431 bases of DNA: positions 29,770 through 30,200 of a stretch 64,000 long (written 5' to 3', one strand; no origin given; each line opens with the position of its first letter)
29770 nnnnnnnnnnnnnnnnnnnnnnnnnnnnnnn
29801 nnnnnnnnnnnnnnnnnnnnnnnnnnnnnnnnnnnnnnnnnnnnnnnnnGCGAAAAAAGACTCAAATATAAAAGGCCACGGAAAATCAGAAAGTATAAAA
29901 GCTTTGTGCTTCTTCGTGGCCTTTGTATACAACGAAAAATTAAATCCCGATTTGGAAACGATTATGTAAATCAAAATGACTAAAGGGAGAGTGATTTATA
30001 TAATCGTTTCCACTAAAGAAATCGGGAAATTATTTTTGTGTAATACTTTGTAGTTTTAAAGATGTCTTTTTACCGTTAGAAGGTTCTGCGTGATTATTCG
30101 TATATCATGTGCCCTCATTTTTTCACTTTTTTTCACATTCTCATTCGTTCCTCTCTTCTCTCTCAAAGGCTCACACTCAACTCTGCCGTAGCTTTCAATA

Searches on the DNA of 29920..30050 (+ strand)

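Call 19: build_rna_model(alignment_id=A2)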
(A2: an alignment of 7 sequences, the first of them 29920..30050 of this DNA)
Model R1 built from alignment A2 (7 sequences, 135 columns); structure: RNAalifold consensus.
model positions 132; base pairs 42; branch points 0; effective number of sequences 1.26; information 0.589 bits per position. Calibrated on 0.2 Mb of random sequence (short: E-values are rough).
structure used (alignment columns):
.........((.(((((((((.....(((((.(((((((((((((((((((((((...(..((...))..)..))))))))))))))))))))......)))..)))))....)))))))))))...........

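Call 20: search_with_rna_model(model_id=R1, sources=[window, L001, L002, L003, L004, L005, L006, L007, L008, L009, L010, L011, L012, L013, L014, L015, L016, L017, L018, L019, L020, L021, L022, L023, L024, L025, L026, L027, L028, L029, L030, L031, L032, L033, L034, L035, L036, L037, L038, L039, L040, L041, L042, L043, L044, L045, L046], max_evalue=1)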
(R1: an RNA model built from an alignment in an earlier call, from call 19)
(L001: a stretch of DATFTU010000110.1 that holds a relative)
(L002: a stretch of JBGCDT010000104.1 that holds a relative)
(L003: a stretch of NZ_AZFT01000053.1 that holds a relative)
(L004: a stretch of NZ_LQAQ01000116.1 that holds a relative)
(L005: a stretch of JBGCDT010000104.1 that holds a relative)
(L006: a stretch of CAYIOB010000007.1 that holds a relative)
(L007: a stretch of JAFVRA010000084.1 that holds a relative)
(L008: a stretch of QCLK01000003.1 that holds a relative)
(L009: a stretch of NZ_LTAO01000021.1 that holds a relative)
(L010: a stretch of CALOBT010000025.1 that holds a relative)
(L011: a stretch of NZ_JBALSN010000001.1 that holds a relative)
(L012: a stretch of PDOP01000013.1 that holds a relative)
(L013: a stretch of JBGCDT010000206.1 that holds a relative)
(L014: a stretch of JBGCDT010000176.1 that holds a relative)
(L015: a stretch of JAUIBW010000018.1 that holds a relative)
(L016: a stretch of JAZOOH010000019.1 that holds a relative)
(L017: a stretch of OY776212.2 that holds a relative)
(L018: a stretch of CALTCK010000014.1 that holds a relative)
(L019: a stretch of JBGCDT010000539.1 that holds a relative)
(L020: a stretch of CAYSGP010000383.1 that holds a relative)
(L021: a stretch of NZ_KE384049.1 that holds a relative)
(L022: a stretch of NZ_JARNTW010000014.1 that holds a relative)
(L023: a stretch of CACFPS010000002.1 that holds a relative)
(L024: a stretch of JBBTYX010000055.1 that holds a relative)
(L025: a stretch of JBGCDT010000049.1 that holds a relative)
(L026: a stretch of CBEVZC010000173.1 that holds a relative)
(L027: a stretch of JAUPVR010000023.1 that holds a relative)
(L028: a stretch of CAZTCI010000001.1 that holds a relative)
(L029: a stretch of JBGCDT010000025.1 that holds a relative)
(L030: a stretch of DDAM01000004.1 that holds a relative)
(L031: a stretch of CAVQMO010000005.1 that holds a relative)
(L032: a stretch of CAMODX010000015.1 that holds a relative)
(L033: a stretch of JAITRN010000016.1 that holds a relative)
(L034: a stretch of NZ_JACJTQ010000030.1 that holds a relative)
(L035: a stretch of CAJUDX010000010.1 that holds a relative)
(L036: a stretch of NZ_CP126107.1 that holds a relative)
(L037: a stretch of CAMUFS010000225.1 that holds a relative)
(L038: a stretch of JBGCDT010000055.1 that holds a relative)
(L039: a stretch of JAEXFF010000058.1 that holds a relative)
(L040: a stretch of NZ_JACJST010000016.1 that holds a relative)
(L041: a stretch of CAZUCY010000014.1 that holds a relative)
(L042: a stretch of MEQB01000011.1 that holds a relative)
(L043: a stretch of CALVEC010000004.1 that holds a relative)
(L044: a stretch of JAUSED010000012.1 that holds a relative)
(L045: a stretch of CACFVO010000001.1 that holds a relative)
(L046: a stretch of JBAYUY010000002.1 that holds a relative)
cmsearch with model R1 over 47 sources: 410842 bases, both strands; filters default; matches with E-value up to 1: 22.
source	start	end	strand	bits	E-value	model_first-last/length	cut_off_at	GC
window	61255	61386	-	151.1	3.7e-30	1-132/132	no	0.33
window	41353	41484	+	148.5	1.4e-29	1-132/132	no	0.28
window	58608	58739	+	145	8.3e-29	1-132/132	no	0.29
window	47729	47859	+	138.9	2.1e-27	1-132/132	no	0.31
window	29921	30050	+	129.9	2.1e-25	1-132/132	no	0.28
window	18344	18474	+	121.9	1.3e-23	1-132/132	no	0.27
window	54110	54240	+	110.9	4.1e-21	1-132/132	no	0.28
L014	1367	1498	+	90.6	1.5e-16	1-132/132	no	0.32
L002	2507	2638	-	86.4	1.3e-15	1-132/132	no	0.34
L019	4195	4326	-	83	8e-15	1-132/132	no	0.36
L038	1812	1943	+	81.7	1.6e-14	1-132/132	no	0.35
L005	2933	3065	-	81.5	1.8e-14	1-132/132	no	0.37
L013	2822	2955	+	79.5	4.8e-14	1-132/132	no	0.34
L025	7603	7734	+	76.4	2.4e-13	1-132/132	no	0.33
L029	5557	5687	-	58.4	2.7e-09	1-132/132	no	0.37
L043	4620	4714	+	20.7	0.84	1-132/132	no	0.34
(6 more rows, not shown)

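Call 29: search_with_rna_model(model_id=R1, sources=[L047, L048, L049], max_evalue=1, show_alignments=3)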
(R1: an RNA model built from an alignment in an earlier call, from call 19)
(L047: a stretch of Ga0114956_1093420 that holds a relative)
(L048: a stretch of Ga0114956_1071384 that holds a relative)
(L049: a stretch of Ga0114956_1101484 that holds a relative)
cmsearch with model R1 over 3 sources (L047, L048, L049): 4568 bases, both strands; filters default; matches with E-value up to 1: 3.
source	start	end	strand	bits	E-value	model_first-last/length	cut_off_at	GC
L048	1140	1271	+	102.6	3.4e-21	1-132/132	no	0.36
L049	1089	1220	-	95.3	1.5e-19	1-132/132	no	0.34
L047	1030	1161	+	88.5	5.1e-18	1-132/132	no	0.35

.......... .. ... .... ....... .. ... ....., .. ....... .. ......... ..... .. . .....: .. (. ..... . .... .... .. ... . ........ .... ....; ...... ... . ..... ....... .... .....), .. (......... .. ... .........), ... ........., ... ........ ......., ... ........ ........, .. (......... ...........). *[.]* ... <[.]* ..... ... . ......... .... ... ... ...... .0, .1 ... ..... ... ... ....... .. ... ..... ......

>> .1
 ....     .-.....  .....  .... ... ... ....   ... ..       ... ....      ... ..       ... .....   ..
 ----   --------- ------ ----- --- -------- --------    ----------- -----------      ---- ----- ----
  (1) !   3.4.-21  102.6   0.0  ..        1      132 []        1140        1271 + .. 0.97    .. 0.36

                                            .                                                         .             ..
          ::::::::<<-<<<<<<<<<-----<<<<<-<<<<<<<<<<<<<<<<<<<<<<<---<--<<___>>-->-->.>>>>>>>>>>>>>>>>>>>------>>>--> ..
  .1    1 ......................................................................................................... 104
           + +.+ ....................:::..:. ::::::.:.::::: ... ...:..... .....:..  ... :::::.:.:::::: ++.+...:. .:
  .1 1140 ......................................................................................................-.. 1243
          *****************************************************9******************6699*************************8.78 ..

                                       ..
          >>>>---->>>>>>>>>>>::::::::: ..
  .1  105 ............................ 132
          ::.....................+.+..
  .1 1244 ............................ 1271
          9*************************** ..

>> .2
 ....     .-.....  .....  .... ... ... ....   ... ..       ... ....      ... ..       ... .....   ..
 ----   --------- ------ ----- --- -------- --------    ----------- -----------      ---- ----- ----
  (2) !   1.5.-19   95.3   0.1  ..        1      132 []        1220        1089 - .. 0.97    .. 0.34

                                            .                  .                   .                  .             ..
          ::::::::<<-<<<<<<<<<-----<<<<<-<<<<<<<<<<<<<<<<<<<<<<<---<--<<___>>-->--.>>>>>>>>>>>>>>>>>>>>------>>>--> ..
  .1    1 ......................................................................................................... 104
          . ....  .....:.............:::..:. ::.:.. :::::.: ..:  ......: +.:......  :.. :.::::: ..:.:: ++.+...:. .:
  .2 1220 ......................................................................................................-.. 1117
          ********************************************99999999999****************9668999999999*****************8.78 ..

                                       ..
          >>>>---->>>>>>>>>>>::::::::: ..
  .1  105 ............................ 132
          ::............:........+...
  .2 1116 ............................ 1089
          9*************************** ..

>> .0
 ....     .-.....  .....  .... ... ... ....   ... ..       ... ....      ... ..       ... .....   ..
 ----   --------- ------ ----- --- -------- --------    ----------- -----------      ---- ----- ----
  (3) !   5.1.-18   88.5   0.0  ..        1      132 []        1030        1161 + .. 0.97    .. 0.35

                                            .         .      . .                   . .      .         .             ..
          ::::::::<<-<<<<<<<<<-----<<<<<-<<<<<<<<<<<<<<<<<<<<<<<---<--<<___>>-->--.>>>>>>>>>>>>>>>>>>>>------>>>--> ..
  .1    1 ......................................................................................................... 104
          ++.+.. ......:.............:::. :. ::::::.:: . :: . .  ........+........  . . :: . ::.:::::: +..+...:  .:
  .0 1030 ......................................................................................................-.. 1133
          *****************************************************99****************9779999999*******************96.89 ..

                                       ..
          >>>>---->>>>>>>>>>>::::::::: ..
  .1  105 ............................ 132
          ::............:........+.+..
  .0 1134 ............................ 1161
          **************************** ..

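Call 35: search_with_rna_model(model_id=R1, sources=[L058, L059, L060, L061, L062, L063, L064, L065, L066, L067, L068, L069, L070, L071, L072, L073, L074, L075, L076, L077, L078, L079, L080, L081, L082, L083, L084, L085, L086, L087, L088, L089, L090, L091, L092, L093, L094, L095, L096, L097, L098, L099, L100, L101, L102, L103, L104, L105, L106, L107, L108, L109, L110, L111, L112, L113, L114, L115, L116, L117, L118, L119, L120, L121, L122, L123, L124, L125, L126, L127, L128, L129, L130, L131, L132, L133, L134, L135, L136, L137, L138], max_evalue=1)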
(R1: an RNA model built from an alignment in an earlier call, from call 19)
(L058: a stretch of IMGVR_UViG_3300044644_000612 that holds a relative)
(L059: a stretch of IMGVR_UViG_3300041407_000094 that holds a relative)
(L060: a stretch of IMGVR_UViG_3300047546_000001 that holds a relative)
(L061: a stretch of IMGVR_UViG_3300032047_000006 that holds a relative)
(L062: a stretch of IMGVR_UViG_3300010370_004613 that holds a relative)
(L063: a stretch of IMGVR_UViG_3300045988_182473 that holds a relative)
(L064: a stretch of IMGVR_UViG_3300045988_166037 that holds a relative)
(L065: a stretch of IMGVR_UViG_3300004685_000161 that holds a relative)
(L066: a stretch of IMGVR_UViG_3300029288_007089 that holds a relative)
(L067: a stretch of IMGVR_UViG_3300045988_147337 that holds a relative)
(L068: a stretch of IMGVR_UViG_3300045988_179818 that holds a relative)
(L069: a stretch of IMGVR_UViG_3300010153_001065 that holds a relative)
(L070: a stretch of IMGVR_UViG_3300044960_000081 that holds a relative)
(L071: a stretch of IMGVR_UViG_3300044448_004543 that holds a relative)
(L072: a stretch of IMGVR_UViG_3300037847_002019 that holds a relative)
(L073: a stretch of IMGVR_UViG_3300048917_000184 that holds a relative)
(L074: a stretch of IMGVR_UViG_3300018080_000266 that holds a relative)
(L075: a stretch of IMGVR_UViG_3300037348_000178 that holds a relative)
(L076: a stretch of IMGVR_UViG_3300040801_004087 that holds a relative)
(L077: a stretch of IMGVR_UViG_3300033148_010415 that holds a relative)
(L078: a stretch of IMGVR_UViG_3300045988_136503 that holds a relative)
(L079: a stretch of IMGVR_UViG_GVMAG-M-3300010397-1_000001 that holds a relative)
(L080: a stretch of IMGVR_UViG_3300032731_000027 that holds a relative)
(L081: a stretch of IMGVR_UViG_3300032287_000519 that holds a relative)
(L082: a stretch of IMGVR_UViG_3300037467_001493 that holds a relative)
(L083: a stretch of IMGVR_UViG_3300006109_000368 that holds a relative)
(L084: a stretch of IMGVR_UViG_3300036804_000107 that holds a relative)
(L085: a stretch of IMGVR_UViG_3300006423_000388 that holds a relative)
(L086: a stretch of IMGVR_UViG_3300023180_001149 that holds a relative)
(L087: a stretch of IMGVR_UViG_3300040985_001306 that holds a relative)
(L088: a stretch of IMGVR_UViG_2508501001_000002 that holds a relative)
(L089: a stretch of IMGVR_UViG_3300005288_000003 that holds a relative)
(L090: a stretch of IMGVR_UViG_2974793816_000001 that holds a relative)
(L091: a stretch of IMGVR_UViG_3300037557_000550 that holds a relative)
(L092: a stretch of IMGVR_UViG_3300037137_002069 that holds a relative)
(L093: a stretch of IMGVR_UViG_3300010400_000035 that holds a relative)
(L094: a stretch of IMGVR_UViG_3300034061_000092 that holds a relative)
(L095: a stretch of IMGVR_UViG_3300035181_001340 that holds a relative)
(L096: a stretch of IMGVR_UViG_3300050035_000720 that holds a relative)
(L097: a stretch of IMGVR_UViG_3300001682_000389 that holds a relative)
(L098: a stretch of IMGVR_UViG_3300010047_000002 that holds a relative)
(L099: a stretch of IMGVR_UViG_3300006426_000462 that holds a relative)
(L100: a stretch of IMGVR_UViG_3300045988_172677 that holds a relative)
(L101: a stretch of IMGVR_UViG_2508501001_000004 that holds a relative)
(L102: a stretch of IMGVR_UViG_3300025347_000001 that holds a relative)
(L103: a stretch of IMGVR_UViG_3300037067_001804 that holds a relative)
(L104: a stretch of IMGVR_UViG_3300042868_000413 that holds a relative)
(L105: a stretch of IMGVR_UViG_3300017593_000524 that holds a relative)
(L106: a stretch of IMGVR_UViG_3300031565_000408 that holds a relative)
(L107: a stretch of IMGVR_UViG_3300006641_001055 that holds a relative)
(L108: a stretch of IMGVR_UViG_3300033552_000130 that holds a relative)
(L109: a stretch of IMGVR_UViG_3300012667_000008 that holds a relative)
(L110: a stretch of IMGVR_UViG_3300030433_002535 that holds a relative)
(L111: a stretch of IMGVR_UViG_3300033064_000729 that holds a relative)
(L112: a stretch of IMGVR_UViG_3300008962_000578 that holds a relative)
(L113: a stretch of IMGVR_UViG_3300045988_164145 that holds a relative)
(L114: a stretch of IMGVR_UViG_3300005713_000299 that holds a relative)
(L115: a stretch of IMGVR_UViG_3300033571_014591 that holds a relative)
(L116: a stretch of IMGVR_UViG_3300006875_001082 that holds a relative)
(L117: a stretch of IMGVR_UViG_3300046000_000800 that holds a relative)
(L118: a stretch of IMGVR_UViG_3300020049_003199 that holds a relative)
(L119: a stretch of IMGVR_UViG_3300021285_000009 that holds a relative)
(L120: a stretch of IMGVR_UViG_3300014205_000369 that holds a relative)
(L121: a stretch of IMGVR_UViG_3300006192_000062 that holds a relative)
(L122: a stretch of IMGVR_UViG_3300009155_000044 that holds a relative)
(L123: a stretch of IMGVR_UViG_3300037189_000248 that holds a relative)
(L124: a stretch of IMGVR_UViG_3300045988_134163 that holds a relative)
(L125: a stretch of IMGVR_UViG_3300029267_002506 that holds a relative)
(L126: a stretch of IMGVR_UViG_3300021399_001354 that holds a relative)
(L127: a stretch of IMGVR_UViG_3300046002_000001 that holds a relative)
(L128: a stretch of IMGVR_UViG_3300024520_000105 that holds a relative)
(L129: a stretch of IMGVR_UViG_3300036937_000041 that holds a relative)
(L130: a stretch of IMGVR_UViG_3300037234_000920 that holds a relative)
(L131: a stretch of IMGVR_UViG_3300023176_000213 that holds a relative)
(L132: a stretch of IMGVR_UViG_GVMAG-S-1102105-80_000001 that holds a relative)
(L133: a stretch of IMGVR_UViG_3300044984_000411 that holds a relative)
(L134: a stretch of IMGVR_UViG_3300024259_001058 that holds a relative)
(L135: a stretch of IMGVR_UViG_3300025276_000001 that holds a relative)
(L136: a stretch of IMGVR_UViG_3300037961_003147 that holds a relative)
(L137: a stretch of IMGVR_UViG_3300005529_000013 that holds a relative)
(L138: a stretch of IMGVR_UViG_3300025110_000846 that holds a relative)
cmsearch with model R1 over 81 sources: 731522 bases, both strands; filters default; matches with E-value up to 1: 3.
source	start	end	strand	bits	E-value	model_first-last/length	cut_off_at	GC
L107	5345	5462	+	22.9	0.49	1-132/132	no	0.33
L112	1251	1368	-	22.9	0.49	1-132/132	no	0.33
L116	1920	2037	-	22.9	0.49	1-132/132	no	0.33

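Call 42: search_with_rna_model(model_id=R1, sources=[L170, L171, L172, L173, L174, L175, L176, L177], max_evalue=1)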
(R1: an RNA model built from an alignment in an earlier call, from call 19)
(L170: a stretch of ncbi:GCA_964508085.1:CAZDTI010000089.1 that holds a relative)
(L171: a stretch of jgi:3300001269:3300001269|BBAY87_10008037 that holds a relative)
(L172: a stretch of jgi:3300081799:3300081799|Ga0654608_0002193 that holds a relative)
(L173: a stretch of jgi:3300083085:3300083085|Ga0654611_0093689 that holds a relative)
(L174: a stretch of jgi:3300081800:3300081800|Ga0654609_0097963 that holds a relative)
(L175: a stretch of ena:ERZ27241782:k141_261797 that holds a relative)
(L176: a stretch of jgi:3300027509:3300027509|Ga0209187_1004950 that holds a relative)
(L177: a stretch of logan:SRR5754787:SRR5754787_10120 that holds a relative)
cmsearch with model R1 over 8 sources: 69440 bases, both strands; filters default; matches with E-value up to 1: 0.
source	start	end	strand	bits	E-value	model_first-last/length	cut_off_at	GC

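Call 48: search_with_rna_model(model_id=R1, sources=[window, L002, L005, L013, L014, L019, L025, L029, L038, L047, L048, L049], max_evalue=0.000001, make_alignment=true)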
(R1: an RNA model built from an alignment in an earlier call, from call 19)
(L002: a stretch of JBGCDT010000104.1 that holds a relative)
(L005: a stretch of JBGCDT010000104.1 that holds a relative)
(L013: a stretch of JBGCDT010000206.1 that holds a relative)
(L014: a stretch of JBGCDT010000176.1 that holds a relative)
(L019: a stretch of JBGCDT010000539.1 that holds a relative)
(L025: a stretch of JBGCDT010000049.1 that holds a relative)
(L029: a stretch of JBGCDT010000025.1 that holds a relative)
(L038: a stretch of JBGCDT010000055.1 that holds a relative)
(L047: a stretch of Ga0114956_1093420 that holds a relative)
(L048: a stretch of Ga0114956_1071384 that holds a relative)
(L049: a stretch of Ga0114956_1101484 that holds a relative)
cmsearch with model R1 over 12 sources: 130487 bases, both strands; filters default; matches with E-value up to 0.000001: 18.
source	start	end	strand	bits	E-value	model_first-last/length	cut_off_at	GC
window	61255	61386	-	151.1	1.2e-30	1-132/132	no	0.33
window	41353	41484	+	148.5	4.4e-30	1-132/132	no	0.28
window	58608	58739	+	145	2.7e-29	1-132/132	no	0.29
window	47729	47859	+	138.9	6.5e-28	1-132/132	no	0.31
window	29921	30050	+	129.9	6.7e-26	1-132/132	no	0.28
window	18344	18474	+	121.9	4.2e-24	1-132/132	no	0.27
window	54110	54240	+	110.9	1.3e-21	1-132/132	no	0.28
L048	1140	1271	+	102.6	9.8e-20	1-132/132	no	0.36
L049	1089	1220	-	95.3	4.3e-18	1-132/132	no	0.34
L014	1367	1498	+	90.6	4.8e-17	1-132/132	no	0.32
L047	1030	1161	+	88.5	1.4e-16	1-132/132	no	0.35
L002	2507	2638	-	86.4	4.3e-16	1-132/132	no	0.34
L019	4195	4326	-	83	2.5e-15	1-132/132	no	0.36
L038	1812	1943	+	81.7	5e-15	1-132/132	no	0.35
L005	2933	3065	-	81.5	5.6e-15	1-132/132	no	0.37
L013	2822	2955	+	79.5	1.5e-14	1-132/132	no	0.34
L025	7603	7734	+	76.4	7.6e-14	1-132/132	no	0.33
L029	5557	5687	-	58.4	8.5e-10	1-132/132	no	0.37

Alignment A7: 18 matches aligned to the model, 139 columns, each read 5' to 3' on its own strand. Consensus structure (alignment columns), stored with it:
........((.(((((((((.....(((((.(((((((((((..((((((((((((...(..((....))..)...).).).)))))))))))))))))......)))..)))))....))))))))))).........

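Call 63: search_with_rna_model(model_id=R1, sources=[L178, L179, L180], max_evalue=1)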
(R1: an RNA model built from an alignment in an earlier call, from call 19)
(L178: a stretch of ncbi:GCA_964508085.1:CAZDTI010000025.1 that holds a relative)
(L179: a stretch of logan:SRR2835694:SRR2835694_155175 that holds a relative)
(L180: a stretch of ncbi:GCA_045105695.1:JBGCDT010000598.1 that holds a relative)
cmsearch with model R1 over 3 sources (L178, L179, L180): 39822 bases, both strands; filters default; matches with E-value up to 1: 2.
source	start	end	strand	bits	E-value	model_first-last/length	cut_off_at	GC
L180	472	542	+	16.4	0.75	1-132/132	no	0.27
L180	843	926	-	16.3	0.82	1-132/132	no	0.33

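Call 72: search_with_rna_model(model_id=R1, sources=[L181], max_evalue=1, show_alignments=1)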
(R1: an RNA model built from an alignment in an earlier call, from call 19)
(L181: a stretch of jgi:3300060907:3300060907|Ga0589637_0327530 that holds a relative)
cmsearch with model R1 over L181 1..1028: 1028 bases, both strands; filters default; matches with E-value up to 1: 2.
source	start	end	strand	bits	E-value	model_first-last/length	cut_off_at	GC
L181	461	592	+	131.2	2.7e-28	1-132/132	no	0.3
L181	462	592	-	21.3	0.0016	1-132/132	no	0.3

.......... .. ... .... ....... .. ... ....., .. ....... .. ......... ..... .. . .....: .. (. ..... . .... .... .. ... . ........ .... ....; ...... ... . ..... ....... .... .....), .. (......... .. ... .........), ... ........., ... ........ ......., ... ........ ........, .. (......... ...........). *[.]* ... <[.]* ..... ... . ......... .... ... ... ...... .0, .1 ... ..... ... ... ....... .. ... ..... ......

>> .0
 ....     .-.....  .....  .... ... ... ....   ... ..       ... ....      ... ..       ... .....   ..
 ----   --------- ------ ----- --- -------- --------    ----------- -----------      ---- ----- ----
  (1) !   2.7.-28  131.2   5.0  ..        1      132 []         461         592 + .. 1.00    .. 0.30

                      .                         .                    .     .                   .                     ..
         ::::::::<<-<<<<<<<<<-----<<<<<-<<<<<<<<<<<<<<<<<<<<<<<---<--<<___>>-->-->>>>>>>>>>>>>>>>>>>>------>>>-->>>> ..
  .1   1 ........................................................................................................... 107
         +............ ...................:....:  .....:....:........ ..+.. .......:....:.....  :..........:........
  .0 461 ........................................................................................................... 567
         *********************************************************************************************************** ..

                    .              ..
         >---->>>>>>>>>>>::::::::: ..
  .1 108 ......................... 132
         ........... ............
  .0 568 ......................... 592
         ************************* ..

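Call 83: search_with_rna_model(model_id=R1, sources=[L182, L183, L184, L185, L186, L187], max_evalue=1)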
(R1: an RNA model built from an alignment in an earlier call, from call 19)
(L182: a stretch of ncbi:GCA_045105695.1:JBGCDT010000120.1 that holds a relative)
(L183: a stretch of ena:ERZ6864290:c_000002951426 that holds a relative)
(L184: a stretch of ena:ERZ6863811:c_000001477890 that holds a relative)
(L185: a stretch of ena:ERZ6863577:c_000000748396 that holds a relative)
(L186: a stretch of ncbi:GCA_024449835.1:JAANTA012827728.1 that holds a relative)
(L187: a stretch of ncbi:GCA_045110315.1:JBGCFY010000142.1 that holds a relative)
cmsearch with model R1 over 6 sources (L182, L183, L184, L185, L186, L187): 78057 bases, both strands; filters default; matches with E-value up to 1: 3.
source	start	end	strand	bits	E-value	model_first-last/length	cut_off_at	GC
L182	217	346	+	74.6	1.2e-13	1-132/132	no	0.34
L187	8343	8410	+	20.4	0.19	33-100/132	no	0.29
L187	12939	12996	+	18.6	0.49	1-132/132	no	0.29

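Call 86: search_with_rna_model(model_id=R1, sources=[window, L002, L005, L013, L014, L019, L025, L029, L038, L047, L048, L049, L181, L182], max_evalue=0.000001, make_alignment=true)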
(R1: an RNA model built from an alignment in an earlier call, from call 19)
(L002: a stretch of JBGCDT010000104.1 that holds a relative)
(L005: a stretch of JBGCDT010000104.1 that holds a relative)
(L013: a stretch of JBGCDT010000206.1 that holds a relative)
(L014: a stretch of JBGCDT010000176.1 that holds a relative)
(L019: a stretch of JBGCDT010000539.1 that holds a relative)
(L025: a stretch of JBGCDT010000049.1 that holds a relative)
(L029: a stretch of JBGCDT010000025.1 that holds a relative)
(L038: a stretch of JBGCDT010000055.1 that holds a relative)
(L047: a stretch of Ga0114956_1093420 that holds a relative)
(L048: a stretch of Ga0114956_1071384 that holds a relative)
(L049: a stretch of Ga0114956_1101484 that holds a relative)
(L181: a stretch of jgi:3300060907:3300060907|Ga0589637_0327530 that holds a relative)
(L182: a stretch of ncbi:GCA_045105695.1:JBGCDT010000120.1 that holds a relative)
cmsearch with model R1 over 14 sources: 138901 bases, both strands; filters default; matches with E-value up to 0.000001: 20.
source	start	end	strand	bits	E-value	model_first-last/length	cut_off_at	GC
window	61255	61386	-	151.1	1.2e-30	1-132/132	no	0.33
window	41353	41484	+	148.5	4.7e-30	1-132/132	no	0.28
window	58608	58739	+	145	2.8e-29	1-132/132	no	0.29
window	47729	47859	+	138.9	7e-28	1-132/132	no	0.31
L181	461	592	+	131.2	3.7e-26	1-132/132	no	0.3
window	29921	30050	+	129.9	7.2e-26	1-132/132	no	0.28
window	18344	18474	+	121.9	4.5e-24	1-132/132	no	0.27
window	54110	54240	+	110.9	1.4e-21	1-132/132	no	0.28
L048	1140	1271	+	102.6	1e-19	1-132/132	no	0.36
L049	1089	1220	-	95.3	4.6e-18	1-132/132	no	0.34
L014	1367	1498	+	90.6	5.1e-17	1-132/132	no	0.32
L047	1030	1161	+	88.5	1.5e-16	1-132/132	no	0.35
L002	2507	2638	-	86.4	4.5e-16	1-132/132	no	0.34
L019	4195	4326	-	83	2.7e-15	1-132/132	no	0.36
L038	1812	1943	+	81.7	5.3e-15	1-132/132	no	0.35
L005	2933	3065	-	81.5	5.9e-15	1-132/132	no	0.37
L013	2822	2955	+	79.5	1.6e-14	1-132/132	no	0.34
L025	7603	7734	+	76.4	8.1e-14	1-132/132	no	0.33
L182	217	346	+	74.6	2.1e-13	1-132/132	no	0.34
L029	5557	5687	-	58.4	9e-10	1-132/132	no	0.37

Alignment A9: 20 matches aligned to the model, 139 columns, each read 5' to 3' on its own strand. Consensus structure (alignment columns), stored with it:
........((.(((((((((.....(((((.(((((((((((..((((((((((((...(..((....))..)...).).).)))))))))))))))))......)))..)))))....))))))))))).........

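Call 87: build_rna_model(alignment_id=A9)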
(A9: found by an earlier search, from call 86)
Model R2 built from alignment A9 (20 sequences, 139 columns); structure: stored with the alignment.
model positions 132; base pairs 42; branch points 0; effective number of sequences 1.91; information 0.591 bits per position. Calibrated on 0.2 Mb of random sequence (short: E-values are rough).
structure used (alignment columns):
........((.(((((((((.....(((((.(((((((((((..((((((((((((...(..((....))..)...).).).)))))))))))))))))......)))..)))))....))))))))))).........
